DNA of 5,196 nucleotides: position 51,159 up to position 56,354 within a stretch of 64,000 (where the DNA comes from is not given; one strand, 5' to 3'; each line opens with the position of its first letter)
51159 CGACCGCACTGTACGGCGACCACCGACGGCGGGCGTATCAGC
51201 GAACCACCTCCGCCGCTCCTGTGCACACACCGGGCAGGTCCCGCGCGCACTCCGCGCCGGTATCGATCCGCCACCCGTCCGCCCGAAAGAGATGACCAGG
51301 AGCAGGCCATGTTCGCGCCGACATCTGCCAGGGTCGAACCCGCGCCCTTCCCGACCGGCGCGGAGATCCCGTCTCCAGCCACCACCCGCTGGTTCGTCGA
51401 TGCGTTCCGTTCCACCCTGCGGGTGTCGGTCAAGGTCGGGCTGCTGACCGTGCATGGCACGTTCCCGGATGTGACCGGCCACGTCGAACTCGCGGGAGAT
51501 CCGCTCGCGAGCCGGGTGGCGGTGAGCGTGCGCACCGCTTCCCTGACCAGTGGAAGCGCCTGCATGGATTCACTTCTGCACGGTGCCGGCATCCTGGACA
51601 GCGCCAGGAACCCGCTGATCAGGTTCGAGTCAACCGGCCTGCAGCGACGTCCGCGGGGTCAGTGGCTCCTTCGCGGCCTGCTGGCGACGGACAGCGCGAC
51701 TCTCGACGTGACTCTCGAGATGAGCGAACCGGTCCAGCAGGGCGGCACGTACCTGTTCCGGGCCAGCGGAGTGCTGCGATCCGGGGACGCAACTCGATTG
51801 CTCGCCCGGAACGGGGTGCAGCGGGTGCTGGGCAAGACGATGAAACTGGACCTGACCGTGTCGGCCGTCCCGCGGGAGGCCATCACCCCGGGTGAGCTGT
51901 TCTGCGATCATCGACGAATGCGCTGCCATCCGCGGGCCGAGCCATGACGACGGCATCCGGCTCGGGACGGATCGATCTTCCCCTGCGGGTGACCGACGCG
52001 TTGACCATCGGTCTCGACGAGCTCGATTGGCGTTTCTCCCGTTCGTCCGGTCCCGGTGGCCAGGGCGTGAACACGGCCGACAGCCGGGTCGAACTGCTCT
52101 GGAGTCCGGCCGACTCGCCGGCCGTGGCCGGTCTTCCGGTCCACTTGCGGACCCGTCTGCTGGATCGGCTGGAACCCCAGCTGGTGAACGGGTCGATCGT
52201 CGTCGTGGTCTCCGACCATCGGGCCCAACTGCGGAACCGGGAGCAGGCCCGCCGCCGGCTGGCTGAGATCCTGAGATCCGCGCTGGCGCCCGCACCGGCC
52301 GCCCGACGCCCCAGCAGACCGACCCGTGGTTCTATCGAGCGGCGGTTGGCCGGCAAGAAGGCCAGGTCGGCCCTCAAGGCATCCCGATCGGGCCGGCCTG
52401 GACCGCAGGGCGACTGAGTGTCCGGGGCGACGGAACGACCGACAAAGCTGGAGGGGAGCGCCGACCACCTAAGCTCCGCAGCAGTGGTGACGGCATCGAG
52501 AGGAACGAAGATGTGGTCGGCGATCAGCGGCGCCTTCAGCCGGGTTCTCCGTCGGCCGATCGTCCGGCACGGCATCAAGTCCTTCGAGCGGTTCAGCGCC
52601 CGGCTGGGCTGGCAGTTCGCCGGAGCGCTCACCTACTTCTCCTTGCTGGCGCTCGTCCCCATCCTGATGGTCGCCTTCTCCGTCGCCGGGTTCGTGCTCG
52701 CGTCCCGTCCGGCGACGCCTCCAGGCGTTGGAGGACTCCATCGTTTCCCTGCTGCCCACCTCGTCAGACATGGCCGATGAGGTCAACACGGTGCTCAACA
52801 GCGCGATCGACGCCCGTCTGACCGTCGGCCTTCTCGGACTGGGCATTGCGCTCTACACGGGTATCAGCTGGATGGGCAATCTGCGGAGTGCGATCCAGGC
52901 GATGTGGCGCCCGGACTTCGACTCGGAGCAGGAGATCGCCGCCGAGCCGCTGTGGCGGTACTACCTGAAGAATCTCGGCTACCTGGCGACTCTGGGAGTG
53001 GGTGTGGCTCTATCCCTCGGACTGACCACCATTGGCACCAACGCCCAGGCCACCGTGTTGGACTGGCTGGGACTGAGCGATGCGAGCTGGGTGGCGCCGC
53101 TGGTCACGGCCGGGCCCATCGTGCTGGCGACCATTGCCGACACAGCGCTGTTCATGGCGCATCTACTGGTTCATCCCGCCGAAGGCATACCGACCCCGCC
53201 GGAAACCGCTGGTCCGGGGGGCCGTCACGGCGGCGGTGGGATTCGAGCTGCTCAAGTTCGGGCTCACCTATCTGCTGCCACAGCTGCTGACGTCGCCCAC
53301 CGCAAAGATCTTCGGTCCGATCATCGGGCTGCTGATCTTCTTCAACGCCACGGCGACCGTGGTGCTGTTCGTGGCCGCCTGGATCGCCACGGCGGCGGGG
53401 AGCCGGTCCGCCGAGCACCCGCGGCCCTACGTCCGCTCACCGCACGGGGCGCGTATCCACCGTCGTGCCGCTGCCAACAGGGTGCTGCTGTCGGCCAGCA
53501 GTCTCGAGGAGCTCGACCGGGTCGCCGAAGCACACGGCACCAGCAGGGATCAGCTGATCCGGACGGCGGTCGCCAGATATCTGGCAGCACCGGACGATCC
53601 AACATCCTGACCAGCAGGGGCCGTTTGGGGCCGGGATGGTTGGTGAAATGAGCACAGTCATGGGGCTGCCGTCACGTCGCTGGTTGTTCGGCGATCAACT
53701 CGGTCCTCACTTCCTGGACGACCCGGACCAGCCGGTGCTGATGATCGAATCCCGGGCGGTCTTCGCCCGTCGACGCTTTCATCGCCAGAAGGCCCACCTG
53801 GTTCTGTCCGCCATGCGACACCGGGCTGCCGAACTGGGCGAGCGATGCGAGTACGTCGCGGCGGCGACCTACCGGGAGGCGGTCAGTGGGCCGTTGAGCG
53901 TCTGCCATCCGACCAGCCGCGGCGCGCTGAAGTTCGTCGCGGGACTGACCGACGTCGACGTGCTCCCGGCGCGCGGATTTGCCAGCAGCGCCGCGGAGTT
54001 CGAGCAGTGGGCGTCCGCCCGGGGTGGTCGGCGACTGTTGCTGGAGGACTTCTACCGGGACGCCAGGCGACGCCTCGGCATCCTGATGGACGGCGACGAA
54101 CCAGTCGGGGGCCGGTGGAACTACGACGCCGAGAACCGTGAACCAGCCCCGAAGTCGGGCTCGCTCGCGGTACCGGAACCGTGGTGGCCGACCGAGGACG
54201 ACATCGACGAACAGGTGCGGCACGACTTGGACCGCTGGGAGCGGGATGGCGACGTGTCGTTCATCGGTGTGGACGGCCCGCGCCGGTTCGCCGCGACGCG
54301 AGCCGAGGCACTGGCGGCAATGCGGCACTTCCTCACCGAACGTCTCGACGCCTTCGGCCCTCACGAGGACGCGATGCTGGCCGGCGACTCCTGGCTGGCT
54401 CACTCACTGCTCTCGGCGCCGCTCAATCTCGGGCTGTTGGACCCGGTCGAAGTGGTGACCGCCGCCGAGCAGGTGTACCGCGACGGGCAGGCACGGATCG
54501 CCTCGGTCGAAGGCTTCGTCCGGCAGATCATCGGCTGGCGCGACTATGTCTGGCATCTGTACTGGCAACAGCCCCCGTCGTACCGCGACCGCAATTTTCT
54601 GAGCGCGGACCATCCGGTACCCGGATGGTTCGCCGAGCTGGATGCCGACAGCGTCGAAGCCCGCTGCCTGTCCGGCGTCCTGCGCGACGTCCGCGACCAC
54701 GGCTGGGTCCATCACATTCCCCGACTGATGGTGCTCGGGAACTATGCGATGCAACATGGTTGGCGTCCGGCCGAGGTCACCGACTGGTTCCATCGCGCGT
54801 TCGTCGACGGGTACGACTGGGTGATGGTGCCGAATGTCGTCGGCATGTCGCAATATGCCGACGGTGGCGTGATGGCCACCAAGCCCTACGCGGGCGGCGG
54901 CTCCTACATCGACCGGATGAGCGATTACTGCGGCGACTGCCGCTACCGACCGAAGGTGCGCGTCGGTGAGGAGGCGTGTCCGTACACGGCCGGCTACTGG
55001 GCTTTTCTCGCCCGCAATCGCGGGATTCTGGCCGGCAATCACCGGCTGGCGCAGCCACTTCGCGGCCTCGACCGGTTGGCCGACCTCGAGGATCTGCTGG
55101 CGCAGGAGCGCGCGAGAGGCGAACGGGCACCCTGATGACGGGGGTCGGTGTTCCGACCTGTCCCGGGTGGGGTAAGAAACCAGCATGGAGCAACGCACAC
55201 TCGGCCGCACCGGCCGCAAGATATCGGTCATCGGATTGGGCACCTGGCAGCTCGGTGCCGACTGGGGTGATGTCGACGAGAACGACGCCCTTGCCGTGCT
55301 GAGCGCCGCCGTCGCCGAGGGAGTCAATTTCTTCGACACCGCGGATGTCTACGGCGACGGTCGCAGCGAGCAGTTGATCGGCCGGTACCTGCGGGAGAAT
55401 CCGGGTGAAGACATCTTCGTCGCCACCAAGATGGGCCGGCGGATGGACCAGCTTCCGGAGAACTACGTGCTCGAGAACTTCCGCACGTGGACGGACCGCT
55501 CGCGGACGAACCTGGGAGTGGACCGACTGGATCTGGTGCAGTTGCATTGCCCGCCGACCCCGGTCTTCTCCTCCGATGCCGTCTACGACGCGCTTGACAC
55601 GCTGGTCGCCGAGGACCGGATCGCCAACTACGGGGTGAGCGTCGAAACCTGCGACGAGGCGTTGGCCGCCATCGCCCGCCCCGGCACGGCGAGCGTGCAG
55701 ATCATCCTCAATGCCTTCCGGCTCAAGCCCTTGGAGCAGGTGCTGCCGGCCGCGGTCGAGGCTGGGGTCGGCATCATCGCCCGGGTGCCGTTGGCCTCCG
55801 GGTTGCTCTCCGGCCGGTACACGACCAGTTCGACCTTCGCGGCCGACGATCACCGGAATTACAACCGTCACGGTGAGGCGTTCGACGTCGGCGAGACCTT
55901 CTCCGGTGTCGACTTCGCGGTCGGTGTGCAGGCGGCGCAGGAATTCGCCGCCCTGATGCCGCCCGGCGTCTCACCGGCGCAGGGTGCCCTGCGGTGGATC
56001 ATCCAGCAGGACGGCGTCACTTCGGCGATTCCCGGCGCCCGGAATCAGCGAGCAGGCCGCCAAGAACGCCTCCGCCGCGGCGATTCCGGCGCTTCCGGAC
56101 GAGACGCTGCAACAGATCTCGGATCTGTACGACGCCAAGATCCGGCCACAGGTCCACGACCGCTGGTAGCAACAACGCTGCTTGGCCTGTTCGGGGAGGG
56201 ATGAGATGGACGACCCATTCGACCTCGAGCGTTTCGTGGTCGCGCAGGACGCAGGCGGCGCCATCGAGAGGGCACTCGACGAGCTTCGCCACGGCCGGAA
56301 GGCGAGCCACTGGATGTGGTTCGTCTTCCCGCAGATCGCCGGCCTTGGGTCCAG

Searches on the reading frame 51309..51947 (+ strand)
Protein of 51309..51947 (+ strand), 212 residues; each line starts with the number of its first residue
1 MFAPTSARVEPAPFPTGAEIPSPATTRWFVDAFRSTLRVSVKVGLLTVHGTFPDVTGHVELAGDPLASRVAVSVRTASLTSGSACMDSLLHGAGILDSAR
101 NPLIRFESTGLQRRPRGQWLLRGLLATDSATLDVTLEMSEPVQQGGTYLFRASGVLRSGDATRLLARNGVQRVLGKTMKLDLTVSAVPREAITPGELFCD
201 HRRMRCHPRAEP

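Call 41: search_protein_families(library=pfam, proteins=[window:51309-51947:+], max_evalue=0.00001)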
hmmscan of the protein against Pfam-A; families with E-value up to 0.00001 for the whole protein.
window:51309-51947:+ (212 aa): 1 family
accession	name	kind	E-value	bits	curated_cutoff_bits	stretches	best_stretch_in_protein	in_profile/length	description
PF04264.18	YceI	-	1.9e-13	51.5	23.7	1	28-162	1-129/150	YceI-like domain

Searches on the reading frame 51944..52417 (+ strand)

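Call 41: search_protein_families(library=pfam, proteins=[window:51944-52417:+], max_evalue=0.00001)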
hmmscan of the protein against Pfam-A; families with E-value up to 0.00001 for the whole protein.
window:51944-52417:+ (157 aa): 1 family
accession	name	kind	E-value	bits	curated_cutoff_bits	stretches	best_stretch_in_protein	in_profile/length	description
PF00472.26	RF-1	-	1.7e-18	67.1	35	1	20-146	5-114/116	RF-1 domain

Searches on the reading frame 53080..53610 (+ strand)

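Call 42: search_protein_families(library=pfam, proteins=[window:53080-53610:+], max_evalue=0.00001)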
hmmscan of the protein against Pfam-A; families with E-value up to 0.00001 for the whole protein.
window:53080-53610:+ (176 aa): 1 family
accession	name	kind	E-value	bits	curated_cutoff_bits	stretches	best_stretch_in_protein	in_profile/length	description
PF03631.20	Virul_fac_BrkB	-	2.2e-12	47.6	33.7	1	28-106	179-256/259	Virulence factor BrkB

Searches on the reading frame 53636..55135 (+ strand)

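Call 42: search_protein_families(library=pfam, proteins=[window:53636-55135:+], max_evalue=0.00001)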
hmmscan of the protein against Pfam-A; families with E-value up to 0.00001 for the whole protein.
window:53636-55135:+ (499 aa): 1 family
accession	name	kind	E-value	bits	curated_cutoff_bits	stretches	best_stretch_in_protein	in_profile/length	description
PF04244.19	DPRP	-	5e-37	128.3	22.1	1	15-200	1-210/224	Deoxyribodipyrimidine photo-lyase-related protein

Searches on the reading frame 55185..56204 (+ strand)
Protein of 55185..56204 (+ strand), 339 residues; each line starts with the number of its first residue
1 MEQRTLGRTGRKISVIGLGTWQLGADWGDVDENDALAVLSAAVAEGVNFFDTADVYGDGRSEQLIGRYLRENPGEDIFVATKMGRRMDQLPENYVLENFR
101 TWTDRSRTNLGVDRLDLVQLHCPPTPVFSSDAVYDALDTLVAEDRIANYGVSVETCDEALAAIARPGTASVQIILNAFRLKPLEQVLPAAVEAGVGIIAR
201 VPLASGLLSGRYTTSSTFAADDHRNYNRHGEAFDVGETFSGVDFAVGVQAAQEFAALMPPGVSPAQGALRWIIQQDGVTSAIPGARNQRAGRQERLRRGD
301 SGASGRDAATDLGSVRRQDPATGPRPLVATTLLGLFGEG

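Call 42: search_protein_families(library=pfam, proteins=[window:55185-56204:+], max_evalue=0.00001)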
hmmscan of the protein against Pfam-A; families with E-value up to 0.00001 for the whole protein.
window:55185-56204:+ (339 aa): 1 family
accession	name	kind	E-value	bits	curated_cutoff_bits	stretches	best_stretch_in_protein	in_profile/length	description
PF00248.27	Aldo_ket_red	-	4e-54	184.1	24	1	16-288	2-264/291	Aldo/keto reductase family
